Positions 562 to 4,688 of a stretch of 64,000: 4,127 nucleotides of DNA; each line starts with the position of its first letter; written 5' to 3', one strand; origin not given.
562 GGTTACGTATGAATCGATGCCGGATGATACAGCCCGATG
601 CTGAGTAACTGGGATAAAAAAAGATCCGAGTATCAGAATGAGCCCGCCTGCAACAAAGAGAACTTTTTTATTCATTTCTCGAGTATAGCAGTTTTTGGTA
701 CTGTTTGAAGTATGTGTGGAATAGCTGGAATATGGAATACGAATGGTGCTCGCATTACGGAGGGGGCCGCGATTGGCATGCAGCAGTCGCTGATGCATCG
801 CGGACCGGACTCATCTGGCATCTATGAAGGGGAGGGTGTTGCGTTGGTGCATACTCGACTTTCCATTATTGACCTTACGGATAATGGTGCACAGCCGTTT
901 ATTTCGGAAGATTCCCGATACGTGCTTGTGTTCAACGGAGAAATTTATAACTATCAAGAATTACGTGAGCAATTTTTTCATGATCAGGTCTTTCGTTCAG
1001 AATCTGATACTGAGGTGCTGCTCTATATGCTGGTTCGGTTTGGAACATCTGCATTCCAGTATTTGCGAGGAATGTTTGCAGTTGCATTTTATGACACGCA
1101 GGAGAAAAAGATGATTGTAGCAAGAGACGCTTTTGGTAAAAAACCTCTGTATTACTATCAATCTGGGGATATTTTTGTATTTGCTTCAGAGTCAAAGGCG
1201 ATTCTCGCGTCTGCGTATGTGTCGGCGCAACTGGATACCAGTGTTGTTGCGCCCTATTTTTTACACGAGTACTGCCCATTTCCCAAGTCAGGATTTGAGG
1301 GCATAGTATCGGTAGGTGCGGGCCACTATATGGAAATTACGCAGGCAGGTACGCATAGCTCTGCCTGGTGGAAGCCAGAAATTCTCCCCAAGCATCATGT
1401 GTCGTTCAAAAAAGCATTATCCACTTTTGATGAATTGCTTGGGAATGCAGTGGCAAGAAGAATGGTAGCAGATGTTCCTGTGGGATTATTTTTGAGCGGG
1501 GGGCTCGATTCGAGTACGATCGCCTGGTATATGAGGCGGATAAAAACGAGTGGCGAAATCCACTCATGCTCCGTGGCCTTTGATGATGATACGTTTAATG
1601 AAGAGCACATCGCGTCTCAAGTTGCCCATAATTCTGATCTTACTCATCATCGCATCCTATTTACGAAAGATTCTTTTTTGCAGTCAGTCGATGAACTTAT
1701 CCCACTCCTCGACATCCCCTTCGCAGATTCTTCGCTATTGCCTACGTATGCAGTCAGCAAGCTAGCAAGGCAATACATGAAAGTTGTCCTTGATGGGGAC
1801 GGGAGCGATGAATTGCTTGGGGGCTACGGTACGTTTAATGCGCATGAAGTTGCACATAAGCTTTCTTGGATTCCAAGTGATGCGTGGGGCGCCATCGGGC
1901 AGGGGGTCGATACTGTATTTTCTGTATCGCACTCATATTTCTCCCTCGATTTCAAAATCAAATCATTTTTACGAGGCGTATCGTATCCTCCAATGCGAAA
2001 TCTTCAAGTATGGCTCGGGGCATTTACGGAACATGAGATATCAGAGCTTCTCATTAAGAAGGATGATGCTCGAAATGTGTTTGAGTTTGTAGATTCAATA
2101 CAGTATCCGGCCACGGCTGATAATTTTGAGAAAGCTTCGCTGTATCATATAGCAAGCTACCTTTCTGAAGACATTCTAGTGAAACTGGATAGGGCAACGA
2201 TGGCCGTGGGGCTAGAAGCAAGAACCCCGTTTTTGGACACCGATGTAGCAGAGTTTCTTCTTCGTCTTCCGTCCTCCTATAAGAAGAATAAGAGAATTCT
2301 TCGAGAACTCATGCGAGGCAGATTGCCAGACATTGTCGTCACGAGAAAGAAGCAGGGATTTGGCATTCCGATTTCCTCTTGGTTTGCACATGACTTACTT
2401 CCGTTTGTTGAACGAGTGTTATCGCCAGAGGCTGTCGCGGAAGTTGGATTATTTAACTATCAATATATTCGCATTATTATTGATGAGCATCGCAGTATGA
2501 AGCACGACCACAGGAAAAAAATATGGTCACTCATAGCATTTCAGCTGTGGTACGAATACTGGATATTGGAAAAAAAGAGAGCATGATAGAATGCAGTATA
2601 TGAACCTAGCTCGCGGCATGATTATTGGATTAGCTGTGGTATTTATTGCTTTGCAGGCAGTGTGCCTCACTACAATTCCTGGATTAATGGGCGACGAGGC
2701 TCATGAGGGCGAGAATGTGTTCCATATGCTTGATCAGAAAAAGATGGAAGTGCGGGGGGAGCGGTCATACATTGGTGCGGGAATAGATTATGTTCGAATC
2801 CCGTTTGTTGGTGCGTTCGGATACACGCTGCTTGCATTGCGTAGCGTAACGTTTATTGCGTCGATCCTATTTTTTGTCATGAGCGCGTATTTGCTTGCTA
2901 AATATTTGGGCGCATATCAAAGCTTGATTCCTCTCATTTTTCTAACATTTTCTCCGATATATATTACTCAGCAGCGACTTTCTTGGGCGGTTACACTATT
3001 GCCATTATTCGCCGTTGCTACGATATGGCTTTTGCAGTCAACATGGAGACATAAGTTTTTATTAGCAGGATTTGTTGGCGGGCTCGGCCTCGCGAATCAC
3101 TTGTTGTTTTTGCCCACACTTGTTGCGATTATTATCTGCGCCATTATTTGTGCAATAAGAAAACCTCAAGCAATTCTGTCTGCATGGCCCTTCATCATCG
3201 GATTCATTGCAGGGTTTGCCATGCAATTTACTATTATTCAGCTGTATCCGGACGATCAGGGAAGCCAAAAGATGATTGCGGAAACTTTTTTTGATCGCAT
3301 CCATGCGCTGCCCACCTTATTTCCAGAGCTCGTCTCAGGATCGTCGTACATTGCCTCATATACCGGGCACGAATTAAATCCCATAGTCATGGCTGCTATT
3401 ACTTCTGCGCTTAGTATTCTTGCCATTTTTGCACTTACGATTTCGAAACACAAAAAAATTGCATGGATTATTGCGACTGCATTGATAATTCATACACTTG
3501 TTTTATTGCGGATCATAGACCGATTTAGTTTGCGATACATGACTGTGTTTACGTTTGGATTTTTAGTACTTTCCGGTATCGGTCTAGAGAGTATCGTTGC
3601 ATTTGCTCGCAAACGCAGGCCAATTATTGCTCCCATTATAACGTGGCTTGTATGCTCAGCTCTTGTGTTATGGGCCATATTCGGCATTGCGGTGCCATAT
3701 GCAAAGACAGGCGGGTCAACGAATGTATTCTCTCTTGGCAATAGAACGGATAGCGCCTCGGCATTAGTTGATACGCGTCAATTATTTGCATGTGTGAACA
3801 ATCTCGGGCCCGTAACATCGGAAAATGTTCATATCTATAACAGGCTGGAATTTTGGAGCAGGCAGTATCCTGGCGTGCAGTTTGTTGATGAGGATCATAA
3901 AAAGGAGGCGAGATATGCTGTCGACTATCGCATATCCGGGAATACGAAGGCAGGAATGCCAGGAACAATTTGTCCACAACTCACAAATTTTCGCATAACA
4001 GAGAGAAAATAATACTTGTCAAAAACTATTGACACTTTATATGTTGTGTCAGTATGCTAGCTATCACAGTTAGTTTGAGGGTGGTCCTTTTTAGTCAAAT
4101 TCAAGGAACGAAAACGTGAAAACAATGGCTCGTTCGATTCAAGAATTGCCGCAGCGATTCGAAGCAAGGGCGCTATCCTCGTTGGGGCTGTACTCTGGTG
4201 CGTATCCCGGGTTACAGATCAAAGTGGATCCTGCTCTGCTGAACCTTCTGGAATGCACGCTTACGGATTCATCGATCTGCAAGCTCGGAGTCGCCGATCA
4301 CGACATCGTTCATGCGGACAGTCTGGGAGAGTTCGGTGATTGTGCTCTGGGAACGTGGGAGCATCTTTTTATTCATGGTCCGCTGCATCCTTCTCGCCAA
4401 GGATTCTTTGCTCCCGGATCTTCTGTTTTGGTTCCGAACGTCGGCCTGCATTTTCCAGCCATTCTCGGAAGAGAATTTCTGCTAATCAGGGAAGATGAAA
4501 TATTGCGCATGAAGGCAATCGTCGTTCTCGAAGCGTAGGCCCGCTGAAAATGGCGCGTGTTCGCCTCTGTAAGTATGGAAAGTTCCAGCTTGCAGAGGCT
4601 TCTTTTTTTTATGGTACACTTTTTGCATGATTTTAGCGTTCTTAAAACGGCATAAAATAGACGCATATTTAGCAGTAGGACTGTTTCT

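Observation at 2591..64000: Very dense cluster of GT-C glycosyltransferases with polyprenol-phosphate-sugar synthases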

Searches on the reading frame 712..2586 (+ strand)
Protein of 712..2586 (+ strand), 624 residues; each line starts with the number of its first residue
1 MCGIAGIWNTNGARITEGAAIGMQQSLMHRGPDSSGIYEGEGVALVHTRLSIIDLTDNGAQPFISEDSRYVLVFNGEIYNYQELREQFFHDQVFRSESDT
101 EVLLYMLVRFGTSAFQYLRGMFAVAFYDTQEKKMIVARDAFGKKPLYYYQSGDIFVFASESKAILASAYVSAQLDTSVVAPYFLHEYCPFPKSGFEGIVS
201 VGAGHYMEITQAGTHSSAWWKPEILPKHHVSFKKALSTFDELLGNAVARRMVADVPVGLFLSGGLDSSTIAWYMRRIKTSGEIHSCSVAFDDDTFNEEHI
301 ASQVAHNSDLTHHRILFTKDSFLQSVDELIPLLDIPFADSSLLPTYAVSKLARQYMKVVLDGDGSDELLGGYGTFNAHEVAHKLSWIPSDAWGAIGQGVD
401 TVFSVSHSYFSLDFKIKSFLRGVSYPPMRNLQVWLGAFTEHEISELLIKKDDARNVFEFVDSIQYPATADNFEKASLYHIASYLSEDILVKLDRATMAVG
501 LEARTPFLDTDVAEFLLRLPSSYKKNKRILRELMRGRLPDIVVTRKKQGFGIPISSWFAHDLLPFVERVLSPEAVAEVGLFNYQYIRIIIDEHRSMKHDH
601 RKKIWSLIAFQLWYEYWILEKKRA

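Call 3: search_protein_families(library=pfam, proteins=[window:712-2586:+], max_evalue=0.001)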
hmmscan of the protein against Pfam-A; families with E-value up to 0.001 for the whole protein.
window:712-2586:+ (624 aa): 3 families
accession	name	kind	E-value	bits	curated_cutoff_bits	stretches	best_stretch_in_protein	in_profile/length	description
PF00733.27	Asn_synthase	-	3.1e-89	300.5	21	1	239-615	2-354/354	Asparagine synthase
PF13522.11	GATase_6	-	1e-41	142.4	27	1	32-160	1-130/130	Glutamine amidotransferase domain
PF13537.11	GATase_7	-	6.7e-41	139.6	25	1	47-166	1-123/123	Glutamine amidotransferase domain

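Call 13: find_encoding_contigs(protein=window:712-2586:+, flank=10000, max_places=6)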
Protein window:712-2586:+ (624 aa): no gene with exactly this product is on record in the collection.

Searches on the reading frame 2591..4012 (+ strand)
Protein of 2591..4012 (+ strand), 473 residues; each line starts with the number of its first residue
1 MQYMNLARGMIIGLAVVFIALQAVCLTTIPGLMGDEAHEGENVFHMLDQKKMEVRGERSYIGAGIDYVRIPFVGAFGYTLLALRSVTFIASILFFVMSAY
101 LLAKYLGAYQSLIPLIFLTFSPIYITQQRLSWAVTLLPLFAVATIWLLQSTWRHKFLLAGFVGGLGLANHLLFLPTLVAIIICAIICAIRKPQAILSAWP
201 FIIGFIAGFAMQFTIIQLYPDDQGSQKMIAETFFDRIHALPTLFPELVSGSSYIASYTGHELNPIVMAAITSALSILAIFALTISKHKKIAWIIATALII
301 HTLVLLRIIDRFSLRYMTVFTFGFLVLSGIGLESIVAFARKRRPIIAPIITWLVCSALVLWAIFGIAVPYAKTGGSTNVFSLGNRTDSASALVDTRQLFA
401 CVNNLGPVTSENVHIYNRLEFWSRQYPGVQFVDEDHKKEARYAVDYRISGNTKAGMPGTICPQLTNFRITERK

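Call 3: search_protein_families(library=pfam, proteins=[window:2591-4012:+], max_evalue=0.001)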
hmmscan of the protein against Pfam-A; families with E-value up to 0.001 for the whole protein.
window:2591-4012:+ (473 aa): 0 families

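Call 11: search_protein_families(library=ncbifam, proteins=[window:2591-4012:+], max_evalue=0.1)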
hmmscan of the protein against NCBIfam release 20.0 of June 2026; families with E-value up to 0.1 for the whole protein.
window:2591-4012:+ (473 aa): 0 families

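Call 18: search_protein_families(library=pfam, proteins=[window:2591-4012:+], max_evalue=10)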
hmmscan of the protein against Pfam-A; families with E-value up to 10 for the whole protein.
window:2591-4012:+ (473 aa): 2 families
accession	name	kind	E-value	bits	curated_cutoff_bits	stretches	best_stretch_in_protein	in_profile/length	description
PF13231.12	PMT_2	-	0.013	16.2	26.1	1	76-209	17-152/160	Dolichyl-phosphate-mannose-protein mannosyltransferase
PF11992.13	TgpA_N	-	1.5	8.2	30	0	63-155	76-154/333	TgpA N-terminal domain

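Call 80: find_related_loci(query=A6, collection=metagenome_contigs, flank=3000)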
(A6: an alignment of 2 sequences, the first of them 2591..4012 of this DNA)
Query A6 (473 aa) in metagenome_contigs; peptide patterns used: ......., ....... (x = any residue, [..] = any of these).
251 stretches matched a pattern, but none encodes a relative of the query by tblastn (E <= 1e-3).

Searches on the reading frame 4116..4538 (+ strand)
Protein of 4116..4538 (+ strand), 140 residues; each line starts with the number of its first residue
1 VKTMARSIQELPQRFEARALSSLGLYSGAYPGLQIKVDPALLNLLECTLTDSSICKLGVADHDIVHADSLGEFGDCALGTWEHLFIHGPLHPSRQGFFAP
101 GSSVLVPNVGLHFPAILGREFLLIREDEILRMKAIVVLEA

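Call 20: search_protein_families(library=pfam, proteins=[window:4116-4538:+], max_evalue=1)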
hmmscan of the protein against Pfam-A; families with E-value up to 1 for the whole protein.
window:4116-4538:+ (140 aa): 1 family
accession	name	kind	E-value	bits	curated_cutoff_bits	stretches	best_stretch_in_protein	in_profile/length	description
PF00796.23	PSI_8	-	0.0056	16.9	19.8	1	103-116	3-16/25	Photosystem I reaction centre subunit VIII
